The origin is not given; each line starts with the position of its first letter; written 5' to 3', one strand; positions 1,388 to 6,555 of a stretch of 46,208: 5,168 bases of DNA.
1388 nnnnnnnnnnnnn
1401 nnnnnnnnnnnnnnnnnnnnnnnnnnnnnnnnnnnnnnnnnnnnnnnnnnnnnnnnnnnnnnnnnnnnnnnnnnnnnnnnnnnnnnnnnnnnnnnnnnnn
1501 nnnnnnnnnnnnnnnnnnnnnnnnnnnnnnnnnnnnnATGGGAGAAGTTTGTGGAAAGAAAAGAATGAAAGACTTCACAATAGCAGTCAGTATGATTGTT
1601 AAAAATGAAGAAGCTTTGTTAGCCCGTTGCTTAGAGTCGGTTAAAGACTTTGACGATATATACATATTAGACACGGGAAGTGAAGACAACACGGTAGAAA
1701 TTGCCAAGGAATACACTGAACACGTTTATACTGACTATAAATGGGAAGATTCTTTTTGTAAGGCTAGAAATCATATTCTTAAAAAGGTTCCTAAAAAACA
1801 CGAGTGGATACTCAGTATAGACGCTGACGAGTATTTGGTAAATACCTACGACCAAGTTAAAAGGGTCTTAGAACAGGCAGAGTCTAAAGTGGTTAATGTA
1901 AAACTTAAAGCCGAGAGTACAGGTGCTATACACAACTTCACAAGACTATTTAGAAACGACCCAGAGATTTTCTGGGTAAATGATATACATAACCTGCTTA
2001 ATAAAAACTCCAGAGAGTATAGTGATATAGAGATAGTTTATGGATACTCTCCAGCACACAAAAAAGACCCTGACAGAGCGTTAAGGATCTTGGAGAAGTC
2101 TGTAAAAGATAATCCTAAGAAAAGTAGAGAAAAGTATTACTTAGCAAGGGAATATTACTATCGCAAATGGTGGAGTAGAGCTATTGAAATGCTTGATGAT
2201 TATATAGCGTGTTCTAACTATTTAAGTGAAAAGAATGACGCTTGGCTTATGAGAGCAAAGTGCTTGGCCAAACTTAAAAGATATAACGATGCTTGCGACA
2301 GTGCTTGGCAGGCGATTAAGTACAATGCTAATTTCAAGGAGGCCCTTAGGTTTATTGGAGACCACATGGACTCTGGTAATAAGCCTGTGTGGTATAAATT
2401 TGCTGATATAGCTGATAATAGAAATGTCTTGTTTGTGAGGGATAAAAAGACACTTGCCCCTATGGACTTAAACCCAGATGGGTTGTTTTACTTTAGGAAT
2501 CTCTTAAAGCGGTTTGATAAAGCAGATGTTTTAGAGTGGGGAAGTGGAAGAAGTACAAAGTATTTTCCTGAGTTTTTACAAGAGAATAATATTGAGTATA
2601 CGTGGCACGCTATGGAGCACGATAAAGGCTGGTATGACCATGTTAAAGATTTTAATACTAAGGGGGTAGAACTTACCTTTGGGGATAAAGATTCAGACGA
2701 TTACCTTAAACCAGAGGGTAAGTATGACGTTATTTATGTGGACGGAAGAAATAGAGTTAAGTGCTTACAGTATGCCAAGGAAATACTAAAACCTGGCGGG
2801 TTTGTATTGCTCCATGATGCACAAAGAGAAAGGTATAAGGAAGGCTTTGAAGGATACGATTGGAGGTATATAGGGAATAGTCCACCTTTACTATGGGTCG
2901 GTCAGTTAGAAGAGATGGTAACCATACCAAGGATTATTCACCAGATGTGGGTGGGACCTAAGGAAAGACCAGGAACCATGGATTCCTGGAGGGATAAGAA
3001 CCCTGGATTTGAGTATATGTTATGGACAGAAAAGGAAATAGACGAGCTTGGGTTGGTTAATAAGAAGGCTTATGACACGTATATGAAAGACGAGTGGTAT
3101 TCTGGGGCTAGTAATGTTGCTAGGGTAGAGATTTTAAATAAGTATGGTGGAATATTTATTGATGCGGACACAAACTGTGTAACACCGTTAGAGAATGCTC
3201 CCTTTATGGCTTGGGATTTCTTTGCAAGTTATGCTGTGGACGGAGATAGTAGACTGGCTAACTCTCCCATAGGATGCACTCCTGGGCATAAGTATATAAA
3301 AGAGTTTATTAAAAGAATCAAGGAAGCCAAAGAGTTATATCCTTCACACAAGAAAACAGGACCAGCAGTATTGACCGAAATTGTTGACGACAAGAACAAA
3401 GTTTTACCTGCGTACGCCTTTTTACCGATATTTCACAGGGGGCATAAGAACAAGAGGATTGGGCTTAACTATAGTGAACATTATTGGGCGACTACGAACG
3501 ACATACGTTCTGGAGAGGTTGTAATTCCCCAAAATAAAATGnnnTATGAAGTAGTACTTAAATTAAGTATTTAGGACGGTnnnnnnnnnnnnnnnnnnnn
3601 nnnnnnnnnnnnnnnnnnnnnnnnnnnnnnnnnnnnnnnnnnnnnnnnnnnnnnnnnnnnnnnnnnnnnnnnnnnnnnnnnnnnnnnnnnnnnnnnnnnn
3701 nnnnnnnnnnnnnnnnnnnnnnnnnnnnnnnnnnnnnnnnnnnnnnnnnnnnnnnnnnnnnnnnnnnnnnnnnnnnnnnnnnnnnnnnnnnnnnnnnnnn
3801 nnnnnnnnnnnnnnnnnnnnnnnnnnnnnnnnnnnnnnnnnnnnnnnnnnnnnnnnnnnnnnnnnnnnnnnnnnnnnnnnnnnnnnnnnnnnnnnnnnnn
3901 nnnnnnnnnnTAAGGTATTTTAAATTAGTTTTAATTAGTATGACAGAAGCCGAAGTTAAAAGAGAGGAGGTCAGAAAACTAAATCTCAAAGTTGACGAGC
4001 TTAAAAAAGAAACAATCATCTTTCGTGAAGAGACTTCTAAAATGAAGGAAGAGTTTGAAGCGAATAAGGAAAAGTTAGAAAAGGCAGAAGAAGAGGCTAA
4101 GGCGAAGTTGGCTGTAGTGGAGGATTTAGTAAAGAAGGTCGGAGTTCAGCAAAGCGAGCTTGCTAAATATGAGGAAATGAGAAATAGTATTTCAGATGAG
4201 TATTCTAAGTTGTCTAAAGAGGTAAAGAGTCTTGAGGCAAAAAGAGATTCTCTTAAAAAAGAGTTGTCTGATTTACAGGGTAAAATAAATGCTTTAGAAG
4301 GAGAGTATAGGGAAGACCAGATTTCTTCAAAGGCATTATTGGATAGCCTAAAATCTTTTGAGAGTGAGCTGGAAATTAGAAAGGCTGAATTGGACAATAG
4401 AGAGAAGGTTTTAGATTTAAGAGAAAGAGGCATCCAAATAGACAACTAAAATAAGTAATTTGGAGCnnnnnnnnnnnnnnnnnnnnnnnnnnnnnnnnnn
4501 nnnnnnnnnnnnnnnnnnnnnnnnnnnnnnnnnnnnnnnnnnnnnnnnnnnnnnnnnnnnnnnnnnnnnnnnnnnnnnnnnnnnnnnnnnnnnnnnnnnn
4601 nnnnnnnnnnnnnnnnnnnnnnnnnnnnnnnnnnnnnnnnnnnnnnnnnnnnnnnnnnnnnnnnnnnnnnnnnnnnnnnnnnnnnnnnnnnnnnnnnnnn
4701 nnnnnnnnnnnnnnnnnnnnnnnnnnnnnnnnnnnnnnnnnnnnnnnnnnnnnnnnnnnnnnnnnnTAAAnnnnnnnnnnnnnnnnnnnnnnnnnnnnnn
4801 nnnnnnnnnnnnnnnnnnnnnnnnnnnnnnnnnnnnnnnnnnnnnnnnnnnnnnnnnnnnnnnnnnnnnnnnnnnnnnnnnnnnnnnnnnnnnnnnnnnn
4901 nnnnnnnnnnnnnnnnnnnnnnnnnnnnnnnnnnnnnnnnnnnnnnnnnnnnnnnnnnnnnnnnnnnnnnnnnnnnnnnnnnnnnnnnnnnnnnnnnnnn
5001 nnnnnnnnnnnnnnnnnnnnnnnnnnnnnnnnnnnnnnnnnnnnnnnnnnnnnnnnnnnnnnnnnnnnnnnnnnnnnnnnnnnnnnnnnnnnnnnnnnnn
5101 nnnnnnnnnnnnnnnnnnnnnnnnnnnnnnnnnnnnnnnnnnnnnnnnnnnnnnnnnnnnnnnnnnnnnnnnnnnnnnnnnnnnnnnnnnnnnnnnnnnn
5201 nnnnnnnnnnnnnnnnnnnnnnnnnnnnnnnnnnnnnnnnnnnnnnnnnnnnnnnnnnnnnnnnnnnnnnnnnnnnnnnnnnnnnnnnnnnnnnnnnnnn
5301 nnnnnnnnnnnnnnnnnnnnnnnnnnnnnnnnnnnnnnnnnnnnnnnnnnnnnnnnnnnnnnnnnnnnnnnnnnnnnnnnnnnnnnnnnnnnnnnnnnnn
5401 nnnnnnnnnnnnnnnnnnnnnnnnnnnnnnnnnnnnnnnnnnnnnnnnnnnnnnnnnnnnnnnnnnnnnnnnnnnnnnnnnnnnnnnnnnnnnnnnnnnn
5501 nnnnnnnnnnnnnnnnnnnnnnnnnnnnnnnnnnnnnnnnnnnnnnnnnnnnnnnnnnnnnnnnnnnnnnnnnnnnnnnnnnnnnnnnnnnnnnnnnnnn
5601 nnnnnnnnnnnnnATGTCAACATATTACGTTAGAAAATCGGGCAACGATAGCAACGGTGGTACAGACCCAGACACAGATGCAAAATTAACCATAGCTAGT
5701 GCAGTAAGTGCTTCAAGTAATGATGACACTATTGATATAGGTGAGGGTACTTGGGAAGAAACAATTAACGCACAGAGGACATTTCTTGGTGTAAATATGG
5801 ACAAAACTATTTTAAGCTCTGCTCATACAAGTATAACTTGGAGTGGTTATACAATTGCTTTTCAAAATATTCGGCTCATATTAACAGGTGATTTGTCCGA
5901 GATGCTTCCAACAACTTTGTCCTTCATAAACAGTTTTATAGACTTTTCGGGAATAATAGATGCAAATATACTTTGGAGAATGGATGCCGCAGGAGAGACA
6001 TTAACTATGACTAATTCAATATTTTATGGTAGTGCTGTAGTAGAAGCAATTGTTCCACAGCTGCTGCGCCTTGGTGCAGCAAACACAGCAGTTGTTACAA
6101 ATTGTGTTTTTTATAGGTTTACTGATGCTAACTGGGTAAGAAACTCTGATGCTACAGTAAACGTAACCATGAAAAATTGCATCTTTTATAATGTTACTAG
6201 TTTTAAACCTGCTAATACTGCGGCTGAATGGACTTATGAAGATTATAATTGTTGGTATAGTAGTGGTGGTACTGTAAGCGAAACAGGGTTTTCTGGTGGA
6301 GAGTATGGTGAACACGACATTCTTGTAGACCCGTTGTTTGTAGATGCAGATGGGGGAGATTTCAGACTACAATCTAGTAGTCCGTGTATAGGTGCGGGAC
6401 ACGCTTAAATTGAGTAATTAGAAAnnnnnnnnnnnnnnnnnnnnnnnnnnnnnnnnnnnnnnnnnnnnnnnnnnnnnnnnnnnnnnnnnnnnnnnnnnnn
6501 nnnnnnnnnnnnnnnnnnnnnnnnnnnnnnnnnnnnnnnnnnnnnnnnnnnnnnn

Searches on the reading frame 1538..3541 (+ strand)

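Call 14: search_protein_families(library=phrogs, proteins=[window:1538-3541:+], max_evalue=0.001)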
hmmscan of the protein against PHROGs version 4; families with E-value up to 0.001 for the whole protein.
window:1538-3541:+ (668 aa): 1 family
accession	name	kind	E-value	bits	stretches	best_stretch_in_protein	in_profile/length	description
phrog_13126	-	moron, auxiliary metabolic gene and host takeover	1.1e-38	134.5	1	14-270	2-266/394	beta-1,4-glycosyltransferase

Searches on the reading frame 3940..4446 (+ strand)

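Call 28: search_protein_families(library=phrogs, proteins=[window:3940-4446:+], max_evalue=0.01)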
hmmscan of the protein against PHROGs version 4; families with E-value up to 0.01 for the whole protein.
window:3940-4446:+ (169 aa): 7 families
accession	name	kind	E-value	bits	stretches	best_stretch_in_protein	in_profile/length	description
phrog_167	-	tail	0.00059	18.6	1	28-156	30-180/1555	tail length tape measure protein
phrog_77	-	DNA, RNA and nucleotide metabolism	0.00068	19.2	1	5-160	640-795/967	SbcC-like subunit of palindrome specific endonuclease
phrog_4704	-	tail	0.0025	17.5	1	21-152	22-166/625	tail length tape measure protein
phrog_38044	-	unknown function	0.0031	15.4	1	34-121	3119-3206/3576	-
phrog_3671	-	unknown function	0.0039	18.4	1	71-119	41-83/87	-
phrog_13909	-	unknown function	0.0055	17.7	0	82-121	34-73/81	-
phrog_1620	-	moron, auxiliary metabolic gene and host takeover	0.0058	17.6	1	13-142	78-198/200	Hdf-like antirestriction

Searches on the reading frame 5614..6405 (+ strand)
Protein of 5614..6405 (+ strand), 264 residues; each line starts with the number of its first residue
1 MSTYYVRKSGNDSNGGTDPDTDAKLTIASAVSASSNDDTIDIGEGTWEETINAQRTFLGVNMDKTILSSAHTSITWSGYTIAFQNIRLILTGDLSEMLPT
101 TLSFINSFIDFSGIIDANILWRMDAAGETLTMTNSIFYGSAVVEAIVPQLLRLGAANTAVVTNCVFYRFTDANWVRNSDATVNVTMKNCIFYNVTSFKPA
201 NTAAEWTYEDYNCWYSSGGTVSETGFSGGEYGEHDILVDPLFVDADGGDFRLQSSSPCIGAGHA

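Call 52: search_protein_families(library=pfam, proteins=[window:5614-6405:+], max_evalue=0.01)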
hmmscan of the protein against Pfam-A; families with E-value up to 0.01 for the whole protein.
window:5614-6405:+ (264 aa): 1 family
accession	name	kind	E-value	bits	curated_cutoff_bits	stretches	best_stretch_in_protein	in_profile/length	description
PF17161.10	DUF5123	-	7e-09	37.3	35.1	1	161-257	3-103/113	Domain of unknown function (DUF5123)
